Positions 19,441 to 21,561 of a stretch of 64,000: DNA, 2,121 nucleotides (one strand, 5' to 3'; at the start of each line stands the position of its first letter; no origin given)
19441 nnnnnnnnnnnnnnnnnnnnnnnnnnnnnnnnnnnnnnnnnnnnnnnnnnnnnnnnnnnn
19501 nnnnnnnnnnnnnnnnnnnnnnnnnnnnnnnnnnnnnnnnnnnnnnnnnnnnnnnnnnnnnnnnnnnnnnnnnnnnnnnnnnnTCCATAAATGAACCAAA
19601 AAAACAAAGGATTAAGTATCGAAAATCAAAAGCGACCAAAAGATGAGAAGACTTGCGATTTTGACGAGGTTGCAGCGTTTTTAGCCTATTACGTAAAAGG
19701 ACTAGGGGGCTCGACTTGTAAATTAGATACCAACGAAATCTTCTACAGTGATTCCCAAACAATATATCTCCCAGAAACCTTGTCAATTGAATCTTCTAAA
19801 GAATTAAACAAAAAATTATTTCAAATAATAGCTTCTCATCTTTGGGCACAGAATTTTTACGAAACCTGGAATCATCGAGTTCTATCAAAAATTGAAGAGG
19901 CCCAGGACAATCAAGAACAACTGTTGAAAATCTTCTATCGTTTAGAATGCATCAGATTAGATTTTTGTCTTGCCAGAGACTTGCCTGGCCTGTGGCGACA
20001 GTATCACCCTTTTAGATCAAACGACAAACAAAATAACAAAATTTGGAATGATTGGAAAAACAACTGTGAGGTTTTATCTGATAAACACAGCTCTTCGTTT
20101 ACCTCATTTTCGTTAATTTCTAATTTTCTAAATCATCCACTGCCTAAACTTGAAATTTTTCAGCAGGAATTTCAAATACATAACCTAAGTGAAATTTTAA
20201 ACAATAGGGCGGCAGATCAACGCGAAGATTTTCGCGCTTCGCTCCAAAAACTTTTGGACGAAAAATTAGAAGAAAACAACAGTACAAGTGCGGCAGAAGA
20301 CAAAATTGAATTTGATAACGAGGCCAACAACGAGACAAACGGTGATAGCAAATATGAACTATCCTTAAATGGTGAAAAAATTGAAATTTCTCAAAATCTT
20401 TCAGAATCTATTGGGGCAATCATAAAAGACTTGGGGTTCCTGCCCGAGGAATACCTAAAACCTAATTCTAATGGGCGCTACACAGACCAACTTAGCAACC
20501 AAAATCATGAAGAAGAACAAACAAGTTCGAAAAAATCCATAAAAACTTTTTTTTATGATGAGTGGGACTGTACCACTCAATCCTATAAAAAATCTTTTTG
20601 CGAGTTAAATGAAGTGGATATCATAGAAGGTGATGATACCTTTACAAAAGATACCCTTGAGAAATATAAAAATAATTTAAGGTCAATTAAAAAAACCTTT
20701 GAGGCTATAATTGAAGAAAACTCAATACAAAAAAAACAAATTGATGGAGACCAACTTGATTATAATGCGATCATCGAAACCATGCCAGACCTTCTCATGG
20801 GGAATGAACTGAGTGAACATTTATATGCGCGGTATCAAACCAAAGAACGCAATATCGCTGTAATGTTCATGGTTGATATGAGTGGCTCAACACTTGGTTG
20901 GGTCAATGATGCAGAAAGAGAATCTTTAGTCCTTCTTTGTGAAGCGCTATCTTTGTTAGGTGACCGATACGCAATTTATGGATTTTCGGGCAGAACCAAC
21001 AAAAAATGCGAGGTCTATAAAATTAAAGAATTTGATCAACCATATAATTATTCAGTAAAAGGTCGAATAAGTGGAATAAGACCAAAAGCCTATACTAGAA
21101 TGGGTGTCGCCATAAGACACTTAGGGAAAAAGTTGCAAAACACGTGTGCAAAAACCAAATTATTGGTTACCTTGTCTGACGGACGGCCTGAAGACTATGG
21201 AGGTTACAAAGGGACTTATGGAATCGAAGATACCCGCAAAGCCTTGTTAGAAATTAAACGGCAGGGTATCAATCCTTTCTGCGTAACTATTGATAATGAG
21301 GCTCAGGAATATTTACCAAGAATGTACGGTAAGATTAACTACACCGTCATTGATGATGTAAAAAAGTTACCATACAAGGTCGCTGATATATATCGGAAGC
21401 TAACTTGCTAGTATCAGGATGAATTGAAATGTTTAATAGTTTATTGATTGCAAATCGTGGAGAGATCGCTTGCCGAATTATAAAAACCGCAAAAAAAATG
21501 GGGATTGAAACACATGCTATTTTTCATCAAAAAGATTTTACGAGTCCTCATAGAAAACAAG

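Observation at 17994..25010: NorQ/NorD (CbbQ/CbbO)-type AAA+/VWA activase pair in a tight operon with an MCC-type biotin-dependent acyl-CoA carboxylase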

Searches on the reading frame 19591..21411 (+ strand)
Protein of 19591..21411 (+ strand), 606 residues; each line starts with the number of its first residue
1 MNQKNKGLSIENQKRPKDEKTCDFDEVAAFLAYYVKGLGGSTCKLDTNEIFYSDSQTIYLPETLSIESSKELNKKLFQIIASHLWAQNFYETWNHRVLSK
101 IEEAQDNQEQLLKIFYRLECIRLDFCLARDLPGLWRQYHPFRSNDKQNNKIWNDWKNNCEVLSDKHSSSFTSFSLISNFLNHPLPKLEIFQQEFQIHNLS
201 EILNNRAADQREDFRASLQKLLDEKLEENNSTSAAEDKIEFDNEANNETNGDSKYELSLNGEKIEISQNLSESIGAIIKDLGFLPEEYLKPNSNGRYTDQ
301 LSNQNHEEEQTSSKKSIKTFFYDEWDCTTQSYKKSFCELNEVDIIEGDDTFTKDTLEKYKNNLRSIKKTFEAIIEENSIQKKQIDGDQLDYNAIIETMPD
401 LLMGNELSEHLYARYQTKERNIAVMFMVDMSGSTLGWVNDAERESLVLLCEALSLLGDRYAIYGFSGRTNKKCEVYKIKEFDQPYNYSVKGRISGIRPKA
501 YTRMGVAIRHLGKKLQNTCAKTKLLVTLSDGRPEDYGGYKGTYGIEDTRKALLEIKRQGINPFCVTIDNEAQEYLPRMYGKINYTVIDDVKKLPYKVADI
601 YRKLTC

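Call 3: search_protein_families(library=pfam, proteins=[window:19591-21411:+])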
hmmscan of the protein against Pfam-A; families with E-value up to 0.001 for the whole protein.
window:19591-21411:+ (606 aa): 2 families
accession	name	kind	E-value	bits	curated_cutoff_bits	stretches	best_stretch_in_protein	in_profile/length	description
PF00092.34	VWA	-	2.1e-06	28.5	23.8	1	424-583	2-155/174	von Willebrand factor type A domain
PF13519.12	VWA_2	-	0.0009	20.3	27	0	424-531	1-106/107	von Willebrand factor type A domain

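Call 4: search_protein_families(library=ncbifam, proteins=[window:19591-21411:+])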
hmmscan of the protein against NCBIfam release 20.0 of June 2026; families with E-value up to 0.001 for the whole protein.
window:19591-21411:+ (606 aa): 0 families

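Call 7: find_homologous_proteins(query=window:19591-21411:+)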
Query window:19591-21411:+ (606 aa): 3364 proteins with E <= 0.001 among 8000 candidates; the best 120 are listed.
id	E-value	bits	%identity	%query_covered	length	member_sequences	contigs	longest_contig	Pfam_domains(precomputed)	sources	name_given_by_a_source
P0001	0.0e+0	1374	100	100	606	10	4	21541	PF00092.35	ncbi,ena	-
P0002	2.0e-287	973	74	94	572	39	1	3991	PF00092.35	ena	-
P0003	2.2e-287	972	74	95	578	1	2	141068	PF00092.35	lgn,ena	-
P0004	3.5e-287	972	73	94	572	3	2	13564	PF00092.35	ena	-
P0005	5.1e-253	859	75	82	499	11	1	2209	PF00092.35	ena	-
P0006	8.3e-207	706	54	97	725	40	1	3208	PF13519.13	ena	-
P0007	5.8e-203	694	52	96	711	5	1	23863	-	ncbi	-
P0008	3.0e-197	675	53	97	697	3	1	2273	-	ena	-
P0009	4.2e-195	668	50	96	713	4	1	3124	-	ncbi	-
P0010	1.4e-193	663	51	96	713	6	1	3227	-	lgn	-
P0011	1.5e-193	663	50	97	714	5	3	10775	PF00092.35,PF13519.13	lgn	-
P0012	4.9e-193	661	50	96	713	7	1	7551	-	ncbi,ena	-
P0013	2.9e-192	658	50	97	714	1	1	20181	PF00092.35,PF13519.13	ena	-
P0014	3.3e-192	658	50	96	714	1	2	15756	PF00092.35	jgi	-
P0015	4.4e-192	658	50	97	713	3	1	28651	PF00092.35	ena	-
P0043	4.3e-188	645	49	96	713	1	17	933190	PF00092.35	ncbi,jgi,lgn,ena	jgi:nitric oxide reductase NorD protein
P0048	2.3e-187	642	49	96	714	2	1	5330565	PF00092.35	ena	-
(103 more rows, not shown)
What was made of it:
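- Source databases name the homologues 'NorD' (call 7).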

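Call 8: find_encoding_contigs(protein=P0043, flank=10000, max_places=4)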
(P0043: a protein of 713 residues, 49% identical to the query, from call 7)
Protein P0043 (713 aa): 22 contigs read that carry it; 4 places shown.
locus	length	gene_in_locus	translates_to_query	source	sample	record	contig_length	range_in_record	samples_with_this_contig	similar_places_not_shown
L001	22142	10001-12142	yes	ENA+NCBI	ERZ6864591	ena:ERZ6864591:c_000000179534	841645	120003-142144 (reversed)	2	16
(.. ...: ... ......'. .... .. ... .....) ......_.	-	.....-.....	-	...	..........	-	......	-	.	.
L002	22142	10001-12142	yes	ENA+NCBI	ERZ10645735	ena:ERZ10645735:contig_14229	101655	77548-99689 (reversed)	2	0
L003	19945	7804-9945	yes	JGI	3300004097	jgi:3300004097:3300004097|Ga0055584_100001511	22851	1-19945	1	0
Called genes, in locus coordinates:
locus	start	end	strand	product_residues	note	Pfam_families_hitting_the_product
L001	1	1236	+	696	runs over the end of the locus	PF04879:Molybdop_Fe4S4 (faint), PF00384:Molybdopterin, PF01568:Molydop_binding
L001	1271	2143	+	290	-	PF21082:MS_channel_3rd (faint), PF05552:MS_channel_1st_1, PF00924:MS_channel_2nd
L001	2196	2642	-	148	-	PF00011:HSP20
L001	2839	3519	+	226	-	PF02798:GST_N, PF13409:GST_N_2, PF13417:GST_N_3, PF00043:GST_C (weak)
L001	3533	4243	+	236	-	PF01209:Ubie_methyltran (weak), PF05148:Methyltransf_8 (weak), PF13489:Methyltransf_23, PF13847:Methyltransf_31, PF08241:Methyltransf_11, PF08242:Methyltransf_12, PF13649:Methyltransf_25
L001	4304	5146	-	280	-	PF01435:Peptidase_M48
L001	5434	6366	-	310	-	PF03547:Mem_trans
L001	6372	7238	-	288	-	PF00296:Bac_luciferase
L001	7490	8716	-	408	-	PF00296:Bac_luciferase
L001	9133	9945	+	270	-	PF07728:AAA_5, PF08406:CbbQ_C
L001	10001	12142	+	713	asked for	PF00092:VWA (weak)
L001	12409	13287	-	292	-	PF01557:FAA_hydrolase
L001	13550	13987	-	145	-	PF00571:CBS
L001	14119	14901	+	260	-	PF00378:ECH_1, PF16113:ECH_2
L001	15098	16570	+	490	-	PF00289:Biotin_carb_N, PF02222:ATP-grasp, PF02786:CPSase_L_D2, PF07478:Dala_Dala_lig_C, PF02785:Biotin_carb_C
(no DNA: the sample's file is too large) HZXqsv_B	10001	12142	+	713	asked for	PF00092:VWA (weak)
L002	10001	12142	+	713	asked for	PF00092:VWA (weak)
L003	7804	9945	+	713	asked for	PF00092:VWA (weak)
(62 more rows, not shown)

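Call 9: find_encoding_contigs(protein=P0003, flank=10000, max_places=2)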
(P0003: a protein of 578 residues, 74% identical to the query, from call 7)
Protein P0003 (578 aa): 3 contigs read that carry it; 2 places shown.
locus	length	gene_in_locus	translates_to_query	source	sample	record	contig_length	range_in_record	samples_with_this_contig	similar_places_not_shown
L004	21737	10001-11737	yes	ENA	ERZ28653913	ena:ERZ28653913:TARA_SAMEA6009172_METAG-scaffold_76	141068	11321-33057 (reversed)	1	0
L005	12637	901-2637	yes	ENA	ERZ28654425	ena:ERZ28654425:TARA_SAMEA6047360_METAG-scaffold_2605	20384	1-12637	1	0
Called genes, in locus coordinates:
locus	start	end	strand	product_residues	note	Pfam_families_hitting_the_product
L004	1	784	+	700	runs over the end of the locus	PF04879:Molybdop_Fe4S4 (weak), PF00384:Molybdopterin, PF01568:Molydop_binding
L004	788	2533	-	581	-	PF02538:Hydantoinase_B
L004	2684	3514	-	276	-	PF05569:Peptidase_M56 (weak), PF01435:Peptidase_M48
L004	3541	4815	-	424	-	PF00512:HisKA, PF02518:HATPase_c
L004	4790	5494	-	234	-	PF00072:Response_reg, PF00486:Trans_reg_C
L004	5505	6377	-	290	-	PF00296:Bac_luciferase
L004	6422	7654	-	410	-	PF00296:Bac_luciferase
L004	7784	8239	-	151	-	PF01042:Ribonuc_L-PSP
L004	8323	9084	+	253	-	PF00106:adh_short, PF08659:KR, PF13561:adh_short_C2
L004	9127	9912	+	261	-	PF07728:AAA_5, PF08406:CbbQ_C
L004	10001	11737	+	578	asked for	PF00092:VWA (weak)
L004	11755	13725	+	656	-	PF00289:Biotin_carb_N, PF02222:ATP-grasp (weak), PF02786:CPSase_L_D2, PF07478:Dala_Dala_lig_C (weak), PF02785:Biotin_carb_C, PF00364:Biotin_lipoyl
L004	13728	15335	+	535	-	PF01039:Carboxyl_trans, PF03255:ACCA (faint)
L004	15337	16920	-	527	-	PF00389:2-Hacid_dh, PF02826:2-Hacid_dh_C, PF19304:PGDH_inter, PF01842:ACT (weak)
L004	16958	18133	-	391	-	-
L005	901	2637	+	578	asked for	PF00092:VWA (weak)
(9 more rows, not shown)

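Call 10: find_encoding_contigs(protein=P0048, flank=10000, max_places=2)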
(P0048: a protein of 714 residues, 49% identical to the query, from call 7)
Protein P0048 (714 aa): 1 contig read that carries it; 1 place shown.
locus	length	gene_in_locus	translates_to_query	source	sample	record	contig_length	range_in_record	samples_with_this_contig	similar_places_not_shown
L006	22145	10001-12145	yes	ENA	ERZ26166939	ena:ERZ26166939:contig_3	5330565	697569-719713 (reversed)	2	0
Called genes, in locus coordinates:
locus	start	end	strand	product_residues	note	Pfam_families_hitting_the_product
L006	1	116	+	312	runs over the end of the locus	PF13417:GST_N_3, PF13409:GST_N_2 (weak)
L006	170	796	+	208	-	PF19489:SLT_4, PF01464:SLT (weak)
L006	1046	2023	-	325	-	PF00296:Bac_luciferase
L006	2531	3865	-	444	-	PF00512:HisKA, PF02518:HATPase_c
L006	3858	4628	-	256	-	PF00072:Response_reg, PF00486:Trans_reg_C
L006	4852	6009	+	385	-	-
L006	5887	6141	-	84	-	-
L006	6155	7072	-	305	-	PF03547:Mem_trans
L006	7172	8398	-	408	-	PF00296:Bac_luciferase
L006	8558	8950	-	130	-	PF01042:Ribonuc_L-PSP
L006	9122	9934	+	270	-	PF07728:AAA_5, PF08406:CbbQ_C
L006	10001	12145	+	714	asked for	PF00092:VWA (faint)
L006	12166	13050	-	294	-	PF01557:FAA_hydrolase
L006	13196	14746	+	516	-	PF20975:DGCcoil, PF00990:GGDEF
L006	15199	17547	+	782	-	PF03176:MMPL, PF02460:Patched (weak), PF12349:Sterol-sensing, PF03176:MMPL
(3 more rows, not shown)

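Call 13: find_related_loci(query=A1, collection=genome_contigs, flank=10000)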
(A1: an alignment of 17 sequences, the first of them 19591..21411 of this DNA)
Query A1 (606 aa) in genome_contigs; peptide patterns used: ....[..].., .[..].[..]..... (x = any residue, [..] = any of these).
599 stretches matched a pattern (row limit reached: there are more); 571 encode a relative of the query (tblastn E <= 1e-3); the best 80 are kept; 80 distinct loci.
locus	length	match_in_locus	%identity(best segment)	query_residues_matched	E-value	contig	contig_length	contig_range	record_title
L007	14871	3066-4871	73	5-606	0e+0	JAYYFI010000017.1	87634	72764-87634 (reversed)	MAG: Pseudomonadota bacterium isolate XS_MAG81 XS_MAG81_0017, whole genome shotgun sequence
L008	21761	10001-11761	54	22-605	0e+0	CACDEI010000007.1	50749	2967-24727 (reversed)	uncultured proteobacterium isolate AG-365-F14 genome assembly, contig: AG-365-F14_NODE_7, whole genome shotgun sequence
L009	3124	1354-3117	50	22-605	0e+0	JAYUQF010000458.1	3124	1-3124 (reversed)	MAG: Pseudomonadota bacterium isolate GL114_DN_concoct_40 GL114_DN_concoct_40_457, whole genome shotgun sequence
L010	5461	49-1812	50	22-605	0e+0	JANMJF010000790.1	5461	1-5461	MAG: Pseudomonadota bacterium isolate OTE_64_metabat_465 OTE_64_k141_2173688, whole genome shotgun sequence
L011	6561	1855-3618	50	22-605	0e+0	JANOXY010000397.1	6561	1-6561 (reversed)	MAG: Pseudomonadota bacterium isolate VAR_35_metabat_109 VAR_35_k141_2939011, whole genome shotgun sequence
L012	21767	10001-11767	48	22-605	0e+0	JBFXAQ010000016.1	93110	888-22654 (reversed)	MAG: Gammaproteobacteria bacterium isolate CA_2019_TPBS_26 NODE_1947_length_93110_cov_42.352774_TPBS, whole genome shotg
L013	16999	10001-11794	49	13-605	0e+0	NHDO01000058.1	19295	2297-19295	MAG: Proteobacteria bacterium TMED61 47203, whole genome shotgun sequence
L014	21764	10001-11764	50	22-605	0e+0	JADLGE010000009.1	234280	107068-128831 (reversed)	MAG: Gammaproteobacteria bacterium isolate SJ420 c_000000062538, whole genome shotgun sequence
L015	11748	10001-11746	49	22-601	0e+0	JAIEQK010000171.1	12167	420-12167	MAG: Gammaproteobacteria bacterium isolate co.spades.DASTOOL.2.5kb_146 c_000000430378, whole genome shotgun sequence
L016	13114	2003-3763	47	22-605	0e+0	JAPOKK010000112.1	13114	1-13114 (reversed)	MAG: Pseudomonadota bacterium isolate bin88 k141_1808410_length_13114_cov_15.0000, whole genome shotgun sequence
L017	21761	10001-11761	47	22-605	0e+0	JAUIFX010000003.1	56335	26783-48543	MAG: Gammaproteobacteria bacterium isolate Co_bin.12 NODE_4167_length_56335_cov_1.121371, whole genome shotgun sequence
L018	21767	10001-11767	47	22-605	0e+0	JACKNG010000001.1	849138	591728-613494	MAG: Gammaproteobacteria bacterium isolate HK-STAS-PROT-138 HK-STAS-PROT-138_1, whole genome shotgun sequence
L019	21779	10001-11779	48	21-606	0e+0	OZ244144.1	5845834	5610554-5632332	MAG: Gammaproteobacteria bacterium isolate 5c633af5-84de-4cc7-8157-d45a81a42ed4 genome assembly, chromosome: 1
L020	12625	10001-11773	47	21-605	0e+0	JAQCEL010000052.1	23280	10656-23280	MAG: Proteobacteria bacterium isolate casp40-mb.114 NODE_5209_length_23280_cov_0.076571, whole genome shotgun sequence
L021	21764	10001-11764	48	22-605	0e+0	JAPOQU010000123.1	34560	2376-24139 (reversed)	MAG: Gammaproteobacteria bacterium isolate APA_bin_93 c_000000575388, whole genome shotgun sequence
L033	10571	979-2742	49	22-605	0e+0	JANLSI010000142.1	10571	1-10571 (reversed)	MAG: Pseudomonadota bacterium isolate OTE_25_metabat_390 OTE_25_k141_2711646, whole genome shotgun sequence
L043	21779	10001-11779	41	19-606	1e-160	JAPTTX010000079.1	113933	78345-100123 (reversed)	MAG: Gammaproteobacteria bacterium isolate DBS.bin8 NODE_204_length_113933_cov_5.59268_DBS3-1, whole genome shotgun sequ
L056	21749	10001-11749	43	22-605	1e-154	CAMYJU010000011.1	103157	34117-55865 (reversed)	MAG: uncultured Gammaproteobacteria bacterium isolate ES_Gamma_036 genome assembly, contig: scaffold_121, whole genome s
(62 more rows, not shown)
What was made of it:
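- There are 3364 homologues of the VWA protein (call 7) and 571 confirmed loci among GTDB species genomes (call 13).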

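Call 22: search_solved_structures(query=window:19591-21411:+, max_evalue=0.01)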
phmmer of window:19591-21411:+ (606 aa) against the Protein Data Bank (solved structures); distinct sequences matched with E-value up to 0.01: 2.
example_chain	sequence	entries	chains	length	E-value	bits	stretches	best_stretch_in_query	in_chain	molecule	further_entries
9qhd_G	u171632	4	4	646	1e-47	166.2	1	320-604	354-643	Nitric oxide reductase NorD protein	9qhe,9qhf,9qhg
9qh6_G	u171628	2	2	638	2.3e-41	145.1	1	321-605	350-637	von Willebrand factor, type A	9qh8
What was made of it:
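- On NorQD system: 9qhd_G at 1e-47 over residues 320-604 (call 22).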

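Call 34: search_dna_similar(query=window:19591-21411:+, collection=plasmids, mode=protein, max_rows=40, rows=spread)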
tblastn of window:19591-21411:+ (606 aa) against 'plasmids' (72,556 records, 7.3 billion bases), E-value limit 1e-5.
Records with a match: 260; places in all: 278; records where one place covers at least 80% of the query: 1.
Best place of each record, by identity: <60% 260.
By first word of the organism name: Phaeobacter 58; Sinorhizobium 50; Rhizobium 40; Azospirillum 20; Agrobacterium 18; Ensifer 9; Shinella 8; Roseibium 7; Ruegeria 4; Labrenzia 4; and 32 more.
By predicted mobility (MOB-suite, as given by PLSDB): non-mobilizable 184; conjugative 63; mobilizable 13.
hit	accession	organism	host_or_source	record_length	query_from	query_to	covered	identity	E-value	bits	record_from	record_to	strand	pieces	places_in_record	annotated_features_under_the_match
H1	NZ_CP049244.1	Allorhizobium pseudoryzae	cell culture,soil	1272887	54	605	91%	26.1%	4e-49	192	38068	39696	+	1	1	none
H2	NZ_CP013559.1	Rhizobium phaseoli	Phaseolus vulgaris,Whole ...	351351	284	606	53%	31.7%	3e-46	183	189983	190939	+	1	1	VWA domain-containing protein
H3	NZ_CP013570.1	Rhizobium phaseoli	Phaseolus vulgaris,Whole ...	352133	284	606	53%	31.7%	4e-46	182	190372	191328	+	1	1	VWA domain-containing protein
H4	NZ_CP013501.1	Rhizobium esperanzae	Phaseolus vulgaris,Whole ...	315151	284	606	53%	31.5%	1e-45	181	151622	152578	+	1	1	VWA domain-containing protein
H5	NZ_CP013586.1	Rhizobium phaseoli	Phaseolus vulgaris,Whole ...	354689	284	606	53%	31.4%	7e-45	179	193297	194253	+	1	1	VWA domain-containing protein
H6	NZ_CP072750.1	Thiothrix fructosivorans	cell culture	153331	324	605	47%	35.8%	3e-45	180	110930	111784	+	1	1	VWA domain-containing protein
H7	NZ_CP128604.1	Roseibium aggregatum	cell culture,marine biofilms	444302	301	605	50%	32.8%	4e-40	164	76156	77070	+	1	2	VWA domain-containing protein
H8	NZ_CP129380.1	Rhizobium sp. SSA_523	single cell,Sea water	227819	322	604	47%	35.1%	1e-48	190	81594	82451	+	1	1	VWA domain-containing protein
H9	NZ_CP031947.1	Ruegeria sp. AD91A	-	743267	320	605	47%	34.5%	1e-42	172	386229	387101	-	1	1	VWA domain-containing protein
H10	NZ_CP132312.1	Shinella zoogloeoides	Homo sapiens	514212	320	605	47%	34.2%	3e-49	192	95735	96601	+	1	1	nitric oxide reductase activation protein NorD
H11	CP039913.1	Agrobacterium tumefaciens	-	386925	322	605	47%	34.2%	1e-48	190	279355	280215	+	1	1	nitric oxide reductase activation protein NorD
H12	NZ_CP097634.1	Agrobacterium pusense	mixed culture,Seaside Soil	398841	322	605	47%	33.9%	6e-48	188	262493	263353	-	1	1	nitric oxide reductase activation protein NorD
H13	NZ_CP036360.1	Agrobacterium sp. 33MFTa1.1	Thlaspi arvense,cell culture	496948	322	605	47%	33.6%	3e-47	186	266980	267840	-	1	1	nitric oxide reductase activation protein NorD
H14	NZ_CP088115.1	Sinorhizobium meliloti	cell culture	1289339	322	605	47%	33.4%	6e-45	179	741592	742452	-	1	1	none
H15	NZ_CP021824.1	Sinorhizobium meliloti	Medicago truncatula,Single Cell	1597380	322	605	47%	33.4%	6e-45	179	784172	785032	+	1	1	none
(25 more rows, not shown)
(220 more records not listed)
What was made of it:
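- True NorD proteins match mostly the VWA half, at about 33% identity (calls 22, 34).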

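Call 35: get_annotated_region(hit=H1, flank=8000)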
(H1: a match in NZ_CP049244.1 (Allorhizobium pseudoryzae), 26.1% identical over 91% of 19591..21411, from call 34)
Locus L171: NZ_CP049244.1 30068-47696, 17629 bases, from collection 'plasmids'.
description: Allorhizobium pseudoryzae strain DSM 19479 plasmid unnamed3, complete sequence
organism: Allorhizobium pseudoryzae (NCBI taxid 379684)
taxonomy: Bacteria; Pseudomonadota; Alphaproteobacteria; Hyphomicrobiales; Rhizobiaceae; Allorhizobium; Allorhizobium pseudoryzae
host: -; source: cell culture,soil; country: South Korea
typing (MOB-suite, as given by PLSDB): non-mobilizable
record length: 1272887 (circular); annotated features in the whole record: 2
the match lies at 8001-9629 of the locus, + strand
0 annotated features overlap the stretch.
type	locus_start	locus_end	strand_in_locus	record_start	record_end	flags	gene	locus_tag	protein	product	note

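Call 36: get_annotated_region(hit=H6, flank=8000)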
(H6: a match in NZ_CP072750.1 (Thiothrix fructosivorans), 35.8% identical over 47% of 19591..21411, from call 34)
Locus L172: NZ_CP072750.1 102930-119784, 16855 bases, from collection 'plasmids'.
description: Thiothrix fructosivorans strain ATCC 49748 plasmid pTfr153, complete sequence
organism: Thiothrix fructosivorans (NCBI taxid 111770)
taxonomy: Bacteria; Pseudomonadota; Gammaproteobacteria; Thiotrichales; Thiotrichaceae; Thiothrix; Thiothrix fructosivorans
host: -; source: cell culture; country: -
typing (MOB-suite, as given by PLSDB): non-mobilizable
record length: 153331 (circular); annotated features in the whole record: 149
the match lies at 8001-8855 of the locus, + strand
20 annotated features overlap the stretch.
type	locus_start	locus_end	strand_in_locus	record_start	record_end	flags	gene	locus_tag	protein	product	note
CDS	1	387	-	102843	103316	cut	-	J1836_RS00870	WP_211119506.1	SCP2 sterol-binding domain-containing protein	-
CDS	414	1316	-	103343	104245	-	-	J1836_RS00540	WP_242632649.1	U32 family peptidase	GO:0006744 - ubiquinone biosynthetic process [Evidence IEA]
CDS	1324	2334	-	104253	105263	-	-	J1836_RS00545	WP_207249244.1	peptidase U32 family protein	-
CDS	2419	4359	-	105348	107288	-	-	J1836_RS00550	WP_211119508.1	TonB-dependent receptor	-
CDS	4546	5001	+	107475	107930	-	-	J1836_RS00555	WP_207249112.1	DUF2507 domain-containing protein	-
CDS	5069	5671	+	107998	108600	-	-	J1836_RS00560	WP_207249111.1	cytochrome c oxidase subunit 3 family protein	-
CDS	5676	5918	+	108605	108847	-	-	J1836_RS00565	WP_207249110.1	cytochrome C oxidase subunit IV family protein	-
CDS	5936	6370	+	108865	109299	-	-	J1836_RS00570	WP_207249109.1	hemerythrin family protein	-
CDS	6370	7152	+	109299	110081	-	-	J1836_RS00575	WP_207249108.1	CbbQ/NirQ/NorQ/GpvN family protein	-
CDS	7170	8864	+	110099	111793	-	-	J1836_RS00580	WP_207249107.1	VWA domain-containing protein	-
CDS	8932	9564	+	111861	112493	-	-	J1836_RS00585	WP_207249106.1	TetR/AcrR family transcriptional regulator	GO:0006355 - regulation of DNA-templated transcription [Evidence IEA]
CDS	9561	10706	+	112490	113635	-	-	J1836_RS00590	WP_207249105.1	efflux RND transporter periplasmic adaptor subunit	GO:0006810 - transport [Evidence IEA]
CDS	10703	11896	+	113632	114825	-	-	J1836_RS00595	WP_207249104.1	ABC transporter permease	-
CDS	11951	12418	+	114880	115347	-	-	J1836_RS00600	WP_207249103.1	hypothetical protein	-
CDS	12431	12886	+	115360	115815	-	-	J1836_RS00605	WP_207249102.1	hypothetical protein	-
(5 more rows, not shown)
